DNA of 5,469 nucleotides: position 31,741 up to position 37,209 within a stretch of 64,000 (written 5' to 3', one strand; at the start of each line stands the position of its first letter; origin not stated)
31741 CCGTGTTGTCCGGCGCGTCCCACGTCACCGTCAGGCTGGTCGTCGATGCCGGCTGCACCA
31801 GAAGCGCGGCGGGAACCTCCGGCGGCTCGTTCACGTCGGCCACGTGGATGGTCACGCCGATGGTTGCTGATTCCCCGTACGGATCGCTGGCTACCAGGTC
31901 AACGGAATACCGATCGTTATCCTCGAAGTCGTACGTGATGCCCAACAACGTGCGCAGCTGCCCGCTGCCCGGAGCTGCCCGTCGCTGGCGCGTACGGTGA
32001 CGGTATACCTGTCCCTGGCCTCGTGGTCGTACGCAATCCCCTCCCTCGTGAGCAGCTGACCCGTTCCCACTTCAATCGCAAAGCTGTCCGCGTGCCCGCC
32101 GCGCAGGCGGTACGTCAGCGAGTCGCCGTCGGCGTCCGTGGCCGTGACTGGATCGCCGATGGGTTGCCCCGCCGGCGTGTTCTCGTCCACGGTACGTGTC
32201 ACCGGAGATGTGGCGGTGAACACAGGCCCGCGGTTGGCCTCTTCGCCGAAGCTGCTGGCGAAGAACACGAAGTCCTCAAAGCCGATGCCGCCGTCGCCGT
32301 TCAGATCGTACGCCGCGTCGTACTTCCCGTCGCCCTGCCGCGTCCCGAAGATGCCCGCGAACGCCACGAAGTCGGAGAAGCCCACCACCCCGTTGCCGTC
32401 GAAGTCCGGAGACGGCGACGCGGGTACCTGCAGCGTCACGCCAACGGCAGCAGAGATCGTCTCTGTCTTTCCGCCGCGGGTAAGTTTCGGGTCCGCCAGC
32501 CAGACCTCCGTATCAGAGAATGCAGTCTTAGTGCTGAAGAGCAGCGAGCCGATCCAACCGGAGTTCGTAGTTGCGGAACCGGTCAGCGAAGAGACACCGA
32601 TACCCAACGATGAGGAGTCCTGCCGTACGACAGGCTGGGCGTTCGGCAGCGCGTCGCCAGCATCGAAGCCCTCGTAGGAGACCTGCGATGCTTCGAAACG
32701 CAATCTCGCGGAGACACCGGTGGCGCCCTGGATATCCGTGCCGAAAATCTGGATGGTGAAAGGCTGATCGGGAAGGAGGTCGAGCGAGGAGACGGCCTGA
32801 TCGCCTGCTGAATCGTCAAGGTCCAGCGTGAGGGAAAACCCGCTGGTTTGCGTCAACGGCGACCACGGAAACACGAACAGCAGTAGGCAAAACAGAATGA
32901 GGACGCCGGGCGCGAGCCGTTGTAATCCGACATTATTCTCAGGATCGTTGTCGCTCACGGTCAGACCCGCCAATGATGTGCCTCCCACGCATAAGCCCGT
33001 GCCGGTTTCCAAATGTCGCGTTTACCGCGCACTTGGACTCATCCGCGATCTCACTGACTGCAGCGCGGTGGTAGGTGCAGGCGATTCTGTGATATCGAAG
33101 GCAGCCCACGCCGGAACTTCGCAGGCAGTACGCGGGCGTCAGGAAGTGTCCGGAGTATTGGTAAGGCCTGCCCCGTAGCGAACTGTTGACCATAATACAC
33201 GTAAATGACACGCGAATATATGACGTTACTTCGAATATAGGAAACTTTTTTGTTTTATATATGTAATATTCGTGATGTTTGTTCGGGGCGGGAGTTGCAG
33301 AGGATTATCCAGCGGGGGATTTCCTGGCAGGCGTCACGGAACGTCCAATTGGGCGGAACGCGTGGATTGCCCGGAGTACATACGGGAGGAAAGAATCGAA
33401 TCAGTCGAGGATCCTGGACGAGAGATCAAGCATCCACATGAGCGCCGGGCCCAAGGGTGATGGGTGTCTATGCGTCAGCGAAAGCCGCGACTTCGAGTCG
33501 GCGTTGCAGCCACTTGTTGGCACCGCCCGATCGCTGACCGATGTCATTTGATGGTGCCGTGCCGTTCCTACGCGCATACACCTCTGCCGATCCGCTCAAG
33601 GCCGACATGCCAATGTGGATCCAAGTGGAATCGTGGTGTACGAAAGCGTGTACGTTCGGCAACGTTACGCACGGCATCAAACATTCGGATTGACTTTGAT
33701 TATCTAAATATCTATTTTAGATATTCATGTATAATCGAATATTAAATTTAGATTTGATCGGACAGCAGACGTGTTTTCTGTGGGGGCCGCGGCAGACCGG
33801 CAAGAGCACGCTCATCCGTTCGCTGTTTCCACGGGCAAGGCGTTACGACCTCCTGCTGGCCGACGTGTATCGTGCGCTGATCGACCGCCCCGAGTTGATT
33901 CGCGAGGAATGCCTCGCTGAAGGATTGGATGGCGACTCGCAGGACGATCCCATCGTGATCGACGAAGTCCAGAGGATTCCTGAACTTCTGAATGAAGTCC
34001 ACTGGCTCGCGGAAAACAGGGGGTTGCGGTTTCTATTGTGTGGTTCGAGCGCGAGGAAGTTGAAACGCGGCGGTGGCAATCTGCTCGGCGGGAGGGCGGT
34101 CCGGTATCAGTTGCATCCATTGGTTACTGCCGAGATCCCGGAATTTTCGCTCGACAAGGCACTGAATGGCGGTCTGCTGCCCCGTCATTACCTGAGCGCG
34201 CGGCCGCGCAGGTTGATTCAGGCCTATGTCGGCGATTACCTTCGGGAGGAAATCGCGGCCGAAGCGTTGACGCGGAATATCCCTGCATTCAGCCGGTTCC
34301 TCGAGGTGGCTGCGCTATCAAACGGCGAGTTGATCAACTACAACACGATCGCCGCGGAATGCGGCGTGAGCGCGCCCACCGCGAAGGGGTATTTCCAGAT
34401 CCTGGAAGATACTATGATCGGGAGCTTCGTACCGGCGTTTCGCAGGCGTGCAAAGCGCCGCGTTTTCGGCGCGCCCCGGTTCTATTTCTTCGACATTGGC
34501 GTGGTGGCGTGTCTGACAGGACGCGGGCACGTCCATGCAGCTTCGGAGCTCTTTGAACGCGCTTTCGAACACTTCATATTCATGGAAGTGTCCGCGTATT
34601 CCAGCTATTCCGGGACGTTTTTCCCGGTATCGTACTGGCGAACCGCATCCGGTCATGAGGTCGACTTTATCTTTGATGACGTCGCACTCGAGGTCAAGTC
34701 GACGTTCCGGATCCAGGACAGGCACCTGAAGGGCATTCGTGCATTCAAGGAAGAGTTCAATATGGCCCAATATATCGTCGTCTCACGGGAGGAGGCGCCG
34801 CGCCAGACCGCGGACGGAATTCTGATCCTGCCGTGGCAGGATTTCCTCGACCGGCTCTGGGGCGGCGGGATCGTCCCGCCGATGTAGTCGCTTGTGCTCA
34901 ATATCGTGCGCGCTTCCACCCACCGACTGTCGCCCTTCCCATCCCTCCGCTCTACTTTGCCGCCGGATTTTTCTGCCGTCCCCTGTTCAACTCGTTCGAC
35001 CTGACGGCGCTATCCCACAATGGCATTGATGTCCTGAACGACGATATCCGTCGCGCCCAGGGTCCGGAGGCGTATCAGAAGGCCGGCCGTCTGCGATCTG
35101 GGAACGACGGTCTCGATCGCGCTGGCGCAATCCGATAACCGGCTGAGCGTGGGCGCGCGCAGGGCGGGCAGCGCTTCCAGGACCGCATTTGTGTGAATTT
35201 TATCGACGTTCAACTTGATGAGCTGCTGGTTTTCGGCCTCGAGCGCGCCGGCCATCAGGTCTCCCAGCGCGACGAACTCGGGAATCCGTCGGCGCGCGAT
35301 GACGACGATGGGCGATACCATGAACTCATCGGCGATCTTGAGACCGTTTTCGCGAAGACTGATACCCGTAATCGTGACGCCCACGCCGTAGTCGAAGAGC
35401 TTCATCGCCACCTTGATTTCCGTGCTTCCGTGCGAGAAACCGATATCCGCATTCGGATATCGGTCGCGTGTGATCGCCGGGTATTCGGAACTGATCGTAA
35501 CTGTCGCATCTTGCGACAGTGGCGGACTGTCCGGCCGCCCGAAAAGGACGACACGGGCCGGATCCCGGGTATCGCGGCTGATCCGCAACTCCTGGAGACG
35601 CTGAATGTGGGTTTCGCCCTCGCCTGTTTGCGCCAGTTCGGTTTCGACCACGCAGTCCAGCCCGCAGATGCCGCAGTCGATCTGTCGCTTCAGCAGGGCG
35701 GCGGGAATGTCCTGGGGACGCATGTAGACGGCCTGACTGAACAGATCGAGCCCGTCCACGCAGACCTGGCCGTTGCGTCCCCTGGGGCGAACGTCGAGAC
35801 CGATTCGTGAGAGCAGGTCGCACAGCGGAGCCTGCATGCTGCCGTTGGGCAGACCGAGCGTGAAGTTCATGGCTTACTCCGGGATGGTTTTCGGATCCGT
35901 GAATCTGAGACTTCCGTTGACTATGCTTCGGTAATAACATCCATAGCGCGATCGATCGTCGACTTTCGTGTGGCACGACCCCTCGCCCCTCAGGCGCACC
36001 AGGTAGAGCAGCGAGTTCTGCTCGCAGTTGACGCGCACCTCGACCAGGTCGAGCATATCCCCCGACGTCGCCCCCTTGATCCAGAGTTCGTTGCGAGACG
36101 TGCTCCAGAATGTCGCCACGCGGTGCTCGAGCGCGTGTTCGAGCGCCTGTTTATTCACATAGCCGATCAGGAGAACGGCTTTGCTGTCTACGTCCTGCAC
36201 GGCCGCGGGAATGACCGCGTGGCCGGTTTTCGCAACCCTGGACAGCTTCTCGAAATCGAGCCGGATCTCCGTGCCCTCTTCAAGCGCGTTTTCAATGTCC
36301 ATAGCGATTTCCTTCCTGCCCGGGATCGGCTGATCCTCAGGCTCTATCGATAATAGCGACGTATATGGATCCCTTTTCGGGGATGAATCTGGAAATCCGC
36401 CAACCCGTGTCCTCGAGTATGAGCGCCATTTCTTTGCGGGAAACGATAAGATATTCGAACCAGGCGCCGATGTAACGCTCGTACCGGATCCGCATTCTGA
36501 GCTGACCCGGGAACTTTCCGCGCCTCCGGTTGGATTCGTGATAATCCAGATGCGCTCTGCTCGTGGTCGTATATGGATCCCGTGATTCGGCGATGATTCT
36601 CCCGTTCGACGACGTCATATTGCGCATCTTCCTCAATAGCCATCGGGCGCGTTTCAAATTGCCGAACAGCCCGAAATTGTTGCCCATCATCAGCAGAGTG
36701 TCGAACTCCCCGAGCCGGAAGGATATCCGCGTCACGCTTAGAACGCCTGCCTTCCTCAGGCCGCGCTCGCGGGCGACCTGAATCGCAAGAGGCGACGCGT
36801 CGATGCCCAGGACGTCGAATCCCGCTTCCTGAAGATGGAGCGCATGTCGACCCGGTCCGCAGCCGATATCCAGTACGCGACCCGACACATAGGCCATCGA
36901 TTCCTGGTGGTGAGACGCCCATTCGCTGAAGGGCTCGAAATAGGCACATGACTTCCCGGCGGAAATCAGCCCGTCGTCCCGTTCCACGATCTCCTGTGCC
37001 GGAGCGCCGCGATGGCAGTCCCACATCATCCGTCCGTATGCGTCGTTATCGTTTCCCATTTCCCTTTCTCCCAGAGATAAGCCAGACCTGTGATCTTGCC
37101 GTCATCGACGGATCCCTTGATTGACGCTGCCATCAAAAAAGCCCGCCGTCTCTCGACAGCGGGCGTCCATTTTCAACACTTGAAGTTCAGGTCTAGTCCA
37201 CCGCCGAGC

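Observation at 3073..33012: Dense cluster of dockerin-like modules fused to metalloproteases and WD40 propellers, with candidate cohesin-like partners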

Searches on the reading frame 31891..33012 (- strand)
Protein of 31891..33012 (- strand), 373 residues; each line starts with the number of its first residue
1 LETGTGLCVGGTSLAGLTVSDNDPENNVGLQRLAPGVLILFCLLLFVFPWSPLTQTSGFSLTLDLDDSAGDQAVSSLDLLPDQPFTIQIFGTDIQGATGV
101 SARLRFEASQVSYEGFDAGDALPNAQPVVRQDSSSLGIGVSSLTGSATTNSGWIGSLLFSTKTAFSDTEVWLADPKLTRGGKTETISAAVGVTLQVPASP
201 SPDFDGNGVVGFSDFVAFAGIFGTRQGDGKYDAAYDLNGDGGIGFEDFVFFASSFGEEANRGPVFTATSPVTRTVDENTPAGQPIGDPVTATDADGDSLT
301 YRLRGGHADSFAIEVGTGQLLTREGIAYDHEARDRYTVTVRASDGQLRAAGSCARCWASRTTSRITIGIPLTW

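Call 4: search_protein_families(library=pfam, proteins=[window:31891-33012:-], max_evalue=0.01)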
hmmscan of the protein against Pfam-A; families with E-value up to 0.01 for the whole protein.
window:31891-33012:- (373 aa): 5 families
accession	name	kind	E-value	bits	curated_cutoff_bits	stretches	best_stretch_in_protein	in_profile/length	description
PF00028.23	Cadherin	-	1.3e-08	35.6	28.8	1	274-346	4-77/93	Cadherin domain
PF00036.39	EF-hand_1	-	0.00012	21.8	25.4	0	234-252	8-26/29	EF hand domain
PF13499.12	EF-hand_7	-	0.0034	18.2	30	0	235-251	49-65/67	EF-hand domain pair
PF13833.12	EF-hand_8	-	0.0058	16.8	28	0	236-252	35-51/54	EF-hand domain pair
PF00404.24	Dockerin_1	-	0.0083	16.7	22.9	0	203-243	3-44/57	Dockerin type I domain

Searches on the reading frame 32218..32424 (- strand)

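Call 6: search_protein_families(library=pfam, proteins=[window:32218-32424:-], max_evalue=10)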
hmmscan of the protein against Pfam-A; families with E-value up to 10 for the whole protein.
seq(69 aa): 8 families
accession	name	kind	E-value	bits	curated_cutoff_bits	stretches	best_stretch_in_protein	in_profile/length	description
PF00036.39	EF-hand_1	-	1.2e-06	28.1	25.4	2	38-56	8-26/29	EF hand domain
PF13833.12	EF-hand_8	-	7.4e-05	22.9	28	2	40-56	35-51/54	EF-hand domain pair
PF13499.12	EF-hand_7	-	8e-05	23.4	30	2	39-55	49-65/67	EF-hand domain pair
PF13405.12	EF-hand_6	-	0.00024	21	25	2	38-60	8-30/30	EF-hand domain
PF00404.24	Dockerin_1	-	0.0014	19.3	22.9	1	7-47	3-44/57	Dockerin type I domain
PF04727.18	ELMO_CED12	-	0.022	15.3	23.3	1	3-23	57-77/176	ELMO/CED-12 family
PF13202.12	EF-hand_5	-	0.032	14.2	25.9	1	38-53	7-22/25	EF hand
PF01839.29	FG-GAP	-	0.54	10.7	22.1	1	37-45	6-14/37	FG-GAP repeat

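Call 7: search_protein_families(library=ncbifam, proteins=[window:32218-32424:-], max_evalue=10)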
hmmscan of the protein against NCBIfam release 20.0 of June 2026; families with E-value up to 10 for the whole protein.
seq(69 aa): 1 family
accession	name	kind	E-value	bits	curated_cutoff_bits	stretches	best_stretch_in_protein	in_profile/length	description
NF041540.1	dockerin_GC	domain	0.0078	16.6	29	1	7-60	4-64/67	GC-type dockerin domain-anchored protein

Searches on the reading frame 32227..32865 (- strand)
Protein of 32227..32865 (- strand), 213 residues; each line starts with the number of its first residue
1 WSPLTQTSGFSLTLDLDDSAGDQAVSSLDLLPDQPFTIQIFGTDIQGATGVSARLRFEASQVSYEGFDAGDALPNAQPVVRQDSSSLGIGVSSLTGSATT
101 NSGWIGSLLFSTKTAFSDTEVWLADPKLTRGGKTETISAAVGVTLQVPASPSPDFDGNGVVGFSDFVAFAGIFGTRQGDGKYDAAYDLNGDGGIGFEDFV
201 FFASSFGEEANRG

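Call 37: predict_structure(alignment_id=A2)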
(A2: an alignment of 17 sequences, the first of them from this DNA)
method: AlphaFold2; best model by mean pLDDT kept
length: 213 residues; sequences in the alignment: 17
mean_pLDDT: 69.5   pTM: 0.58
mean pLDDT of the five models: 69.5, 61.2, 58.9, 58.7, 58.4
residues with pLDDT >= 90: 5; 70-90: 111; 50-70: 68; < 50: 29
segments of 3 or more residues with pLDDT < 50: 1-7, 172-178, 180-186, 209-213
pLDDT, mean of each block of 10 residues (from residue 1): 43 69 67 86 86 78 89 85 72 78 88 82 80 72 68 57 58 47 50 60 55 38
secondary structure, 60 per line:
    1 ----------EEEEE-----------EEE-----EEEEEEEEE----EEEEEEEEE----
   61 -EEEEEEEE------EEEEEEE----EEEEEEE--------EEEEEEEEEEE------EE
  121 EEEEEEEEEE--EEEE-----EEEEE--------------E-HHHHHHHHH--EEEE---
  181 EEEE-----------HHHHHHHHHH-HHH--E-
elements in order: E11-15 E27-29 E35-43 E48-56 E62-69 E76-82 E87-93 E102-112 E119-130 E133-136 E142-146 H163-171 E174-177 E181-184 H196-205
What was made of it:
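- In the second model the dockerin has low confidence (pLDDT 47-60, call 37).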

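Call 40: fold_search(model_id=the predicted structure, library=pdb)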
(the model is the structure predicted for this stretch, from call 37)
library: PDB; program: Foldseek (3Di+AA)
matches with E <= 10: 1946; with E <= 0.001: 79
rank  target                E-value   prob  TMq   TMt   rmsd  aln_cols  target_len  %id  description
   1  5nrk_A                5.7e-07  1.00  0.50  0.71   3.0       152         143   14  Crystal structure of the sixth cohesin from Acetivibrio cellulolyticus' scaffoldin B in complex with Cel5 dockerin S15 (released 2018-01-31)
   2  5nrm_A                7.1e-07  1.00  0.48  0.67   3.6       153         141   18  Crystal structure of the sixth cohesin from Acetivibrio cellulolyticus' scaffoldin B in complex with Cel5 dockerin S51 (released 2018-01-31)
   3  2vn5_A                8.8e-07  1.00  0.42  0.58   4.5       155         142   14  The Clostridium cellulolyticum dockerin displays a dual binding mode for its cohesin partner (released 2008-05-20)
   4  4ums                  1.2e-06  1.00  0.45  0.58   4.5       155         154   12  The crystal structure of the seventh ScaB type I cohesin from Pseudobacteroides cellulosolvens (released 2015-05-06)
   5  1g1k_A                1.4e-06  1.00  0.44  0.60   4.5       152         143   14  COHESIN MODULE FROM THE CELLULOSOME OF CLOSTRIDIUM CELLULOLYTICUM (released 2000-11-22)
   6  2vn5_C                1.5e-06  1.00  0.46  0.62   4.4       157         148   14  The Clostridium cellulolyticum dockerin displays a dual binding mode for its cohesin partner (released 2008-05-20)
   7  2vo8                  1.8e-06  1.00  0.49  0.74   3.1       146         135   10  Cohesin module from Clostridium perfringens ATCC13124 family 33 glycoside hydrolase. (released 2008-09-02)
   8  6kgc_A                3.3e-06  1.00  0.46  0.65   4.4       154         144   12  Crystal structure of CaDoc0917(R49D)-CaCohA2 complex at pH 5.4 (released 2020-07-08)
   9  2vn6_A                3.3e-06  1.00  0.42  0.55   4.6       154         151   14  The Clostridium cellulolyticum dockerin displays a dual binding mode for its cohesin partner (released 2008-05-13)
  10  2w1n                  3.5e-06  1.00  0.46  0.44   4.6       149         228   12  cohesin and fibronectin type-III double module construct from the Clostridium perfringens glycoside hydrolase GH84C (released 2009-02-03)
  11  6kgd_A                3.7e-06  1.00  0.47  0.65   4.0       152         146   10  Crystal structure of CaDoc0917(R49D)-CaCohA2 complex at pH 8.0 (released 2020-07-08)
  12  2jh2_C                4.3e-06  1.00  0.49  0.75   2.9       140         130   11  X-ray crystal structure of a cohesin-like module from Clostridium perfringens (released 2007-11-06)
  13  6kgf_C                4.3e-06  1.00  0.49  0.68   3.2       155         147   10  Crystal structure of CaDoc0917(R16D)-CaCohA2 complex at pH 8.2 (released 2020-07-08)
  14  4fl4_C                5.1e-06  1.00  0.50  0.36   3.5       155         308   10  Scaffoldin conformation and dynamics revealed by a ternary complex from the Clostridium thermocellum cellulosome (released 2012-06-27)
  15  1qzn                  5.4e-06  1.00  0.48  0.58   4.2       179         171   13  Crystal Structure Analysis of a type II cohesin domain from the cellulosome of Acetivibrio cellulolyticus (released 2004-09-21)
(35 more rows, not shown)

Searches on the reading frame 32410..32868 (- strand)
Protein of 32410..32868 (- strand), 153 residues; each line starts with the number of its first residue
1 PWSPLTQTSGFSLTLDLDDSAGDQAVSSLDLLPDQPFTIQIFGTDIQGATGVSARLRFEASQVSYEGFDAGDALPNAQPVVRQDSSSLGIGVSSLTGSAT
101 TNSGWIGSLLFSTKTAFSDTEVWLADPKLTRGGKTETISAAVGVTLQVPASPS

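Call 6: search_protein_families(library=pfam, proteins=[window:32410-32868:-], max_evalue=10)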
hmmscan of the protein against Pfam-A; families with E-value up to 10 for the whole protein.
seq(153 aa): 0 families

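Call 7: search_protein_families(library=ncbifam, proteins=[window:32410-32868:-], max_evalue=10)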
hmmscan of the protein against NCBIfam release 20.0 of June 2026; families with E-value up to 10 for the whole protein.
seq(153 aa): 0 families

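Call 28: find_homologous_proteins(query=window:32410-32853:-, max_evalue=0.01)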
Query seq(148 aa) (148 aa): 17 proteins with E <= 0.01 among 366 candidates.
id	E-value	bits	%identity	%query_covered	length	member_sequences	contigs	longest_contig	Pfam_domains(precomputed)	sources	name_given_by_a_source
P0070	9.6e-56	206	67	98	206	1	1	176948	-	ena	-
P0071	3.8e-54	200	66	100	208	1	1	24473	-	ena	-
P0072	1.0e-49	186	69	91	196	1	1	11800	-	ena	-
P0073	5.5e-48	181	61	100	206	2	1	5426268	-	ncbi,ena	-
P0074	3.1e-44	168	62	86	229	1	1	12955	-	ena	-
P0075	9.9e-41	157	57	100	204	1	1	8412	-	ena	-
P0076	8.5e-39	151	55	100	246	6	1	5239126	-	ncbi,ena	-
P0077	1.3e-37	147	57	81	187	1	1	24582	-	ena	-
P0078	8.1e-34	135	71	65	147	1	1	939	-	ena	-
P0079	9.1e-32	128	73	58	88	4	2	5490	-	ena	-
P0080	2.3e-27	114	58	68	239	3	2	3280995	-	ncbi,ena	-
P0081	4.1e-27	113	44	96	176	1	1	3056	-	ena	-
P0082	2.1e-25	107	75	47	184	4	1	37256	-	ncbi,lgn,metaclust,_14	metaclust:\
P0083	3.5e-24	103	53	68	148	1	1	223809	-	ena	-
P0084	1.4e-22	98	65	56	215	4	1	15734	-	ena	-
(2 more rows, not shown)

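Call 49: search_protein_families(library=pfam, proteins=[window:32419-32844:-], max_evalue=10)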
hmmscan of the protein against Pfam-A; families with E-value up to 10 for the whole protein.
seq(142 aa): 0 families

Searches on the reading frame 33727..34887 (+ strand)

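Call 53: search_protein_families(library=pfam, proteins=[window:33727-34887:+], max_evalue=0.001)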
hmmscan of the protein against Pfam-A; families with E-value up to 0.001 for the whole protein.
window:33727-34887:+ (386 aa): 3 families
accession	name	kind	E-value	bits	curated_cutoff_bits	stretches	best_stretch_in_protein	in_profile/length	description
PF13635.12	DUF4143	-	1.6e-28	99.9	28.1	1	174-325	2-159/160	Domain of unknown function (DUF4143)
PF13173.12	AAA_14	-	3.7e-18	66.2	27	1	15-137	4-128/129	AAA domain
PF13401.12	AAA_22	-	1.5e-05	25.7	27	0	73-107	85-123/130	AAA domain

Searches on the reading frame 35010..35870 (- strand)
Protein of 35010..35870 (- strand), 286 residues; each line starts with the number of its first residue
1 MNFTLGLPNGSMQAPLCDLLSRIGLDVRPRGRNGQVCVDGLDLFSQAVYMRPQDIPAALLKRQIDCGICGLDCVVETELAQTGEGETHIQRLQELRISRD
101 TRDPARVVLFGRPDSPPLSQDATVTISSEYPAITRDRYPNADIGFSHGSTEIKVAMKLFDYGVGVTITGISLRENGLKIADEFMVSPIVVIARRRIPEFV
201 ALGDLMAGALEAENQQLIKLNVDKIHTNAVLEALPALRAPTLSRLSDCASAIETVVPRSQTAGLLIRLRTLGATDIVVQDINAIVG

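Call 53: search_protein_families(library=pfam, proteins=[window:35010-35870:-], max_evalue=0.001)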
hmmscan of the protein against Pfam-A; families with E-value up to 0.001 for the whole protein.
window:35010-35870:- (286 aa): 2 families
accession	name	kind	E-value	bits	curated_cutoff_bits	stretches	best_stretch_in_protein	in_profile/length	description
PF01634.23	HisG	-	4e-18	66.3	25.5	1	51-196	1-141/158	ATP phosphoribosyltransferase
PF08029.16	HisG_C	-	3.3e-14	53.2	23.5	1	212-282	1-72/73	HisG, C-terminal domain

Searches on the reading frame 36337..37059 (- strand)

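Call 53: search_protein_families(library=pfam, proteins=[window:36337-37059:-], max_evalue=0.001)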
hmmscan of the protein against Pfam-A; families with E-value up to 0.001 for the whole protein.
window:36337-37059:- (240 aa): 6 families
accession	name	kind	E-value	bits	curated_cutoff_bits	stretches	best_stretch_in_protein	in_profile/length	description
PF13649.12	Methyltransf_25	-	1.4e-11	45.4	27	1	62-153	1-97/97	Methyltransferase domain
PF13847.12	Methyltransf_31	-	6.8e-10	39.2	27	1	61-159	6-111/145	Methyltransferase domain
PF08241.18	Methyltransf_11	-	1.1e-09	39.2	21.2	1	63-156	1-94/95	Methyltransferase domain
PF13489.12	Methyltransf_23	-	6.6e-09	36.1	27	1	59-222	23-161/164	Methyltransferase domain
PF08242.18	Methyltransf_12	-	2.8e-07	31.6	30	1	63-155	1-98/98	Methyltransferase domain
PF03848.20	TehB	-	3.5e-05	23.8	20.4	1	59-95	31-67/193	Tellurite resistance protein TehB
